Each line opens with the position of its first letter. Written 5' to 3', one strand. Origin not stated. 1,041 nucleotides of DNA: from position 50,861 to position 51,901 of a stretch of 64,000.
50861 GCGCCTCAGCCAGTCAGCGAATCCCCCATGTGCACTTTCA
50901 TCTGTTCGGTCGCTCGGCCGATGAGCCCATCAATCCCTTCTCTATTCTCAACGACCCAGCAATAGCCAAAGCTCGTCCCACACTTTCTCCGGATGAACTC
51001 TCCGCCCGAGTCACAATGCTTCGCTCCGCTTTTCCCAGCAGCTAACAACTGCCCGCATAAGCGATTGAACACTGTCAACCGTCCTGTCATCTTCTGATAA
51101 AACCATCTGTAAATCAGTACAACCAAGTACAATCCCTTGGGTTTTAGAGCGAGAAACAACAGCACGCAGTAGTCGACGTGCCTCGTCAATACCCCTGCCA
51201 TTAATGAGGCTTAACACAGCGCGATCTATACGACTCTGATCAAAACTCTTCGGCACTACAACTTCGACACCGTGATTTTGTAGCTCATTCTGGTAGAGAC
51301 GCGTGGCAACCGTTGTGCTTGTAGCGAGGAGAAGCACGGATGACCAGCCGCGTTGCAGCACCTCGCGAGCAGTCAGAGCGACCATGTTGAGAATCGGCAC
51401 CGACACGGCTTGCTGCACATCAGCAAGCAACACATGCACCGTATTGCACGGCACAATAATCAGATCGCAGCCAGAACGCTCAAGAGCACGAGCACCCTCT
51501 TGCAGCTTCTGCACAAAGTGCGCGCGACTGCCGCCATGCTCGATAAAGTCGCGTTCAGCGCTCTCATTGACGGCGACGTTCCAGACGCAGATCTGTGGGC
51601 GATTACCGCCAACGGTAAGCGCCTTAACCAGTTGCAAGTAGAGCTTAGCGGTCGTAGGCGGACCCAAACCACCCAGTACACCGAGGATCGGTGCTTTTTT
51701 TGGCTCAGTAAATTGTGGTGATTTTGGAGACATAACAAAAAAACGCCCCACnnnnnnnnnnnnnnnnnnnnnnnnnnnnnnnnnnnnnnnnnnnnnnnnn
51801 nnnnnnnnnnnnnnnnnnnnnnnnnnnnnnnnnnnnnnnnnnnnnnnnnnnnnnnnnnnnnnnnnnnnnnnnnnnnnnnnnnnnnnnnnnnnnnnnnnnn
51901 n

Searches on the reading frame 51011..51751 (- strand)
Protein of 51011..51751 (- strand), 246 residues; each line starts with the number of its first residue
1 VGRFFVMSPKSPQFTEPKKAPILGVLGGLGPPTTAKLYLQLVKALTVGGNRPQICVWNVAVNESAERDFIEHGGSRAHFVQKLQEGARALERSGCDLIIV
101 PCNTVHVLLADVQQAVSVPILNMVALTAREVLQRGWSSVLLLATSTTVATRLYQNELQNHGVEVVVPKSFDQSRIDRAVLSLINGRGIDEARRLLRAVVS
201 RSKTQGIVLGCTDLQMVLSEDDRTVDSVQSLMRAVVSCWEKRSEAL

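Call 9: search_protein_families(library=pfam, proteins=[window:51011-51751:-], max_evalue=0.001)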
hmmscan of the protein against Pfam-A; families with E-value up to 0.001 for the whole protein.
window:51011-51751:- (246 aa): 1 family
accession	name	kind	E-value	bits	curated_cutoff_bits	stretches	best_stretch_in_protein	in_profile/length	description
PF01177.27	Asp_Glu_race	-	8.4e-32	111.1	31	1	26-233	1-209/211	Asp/Glu/Hydantoin racemase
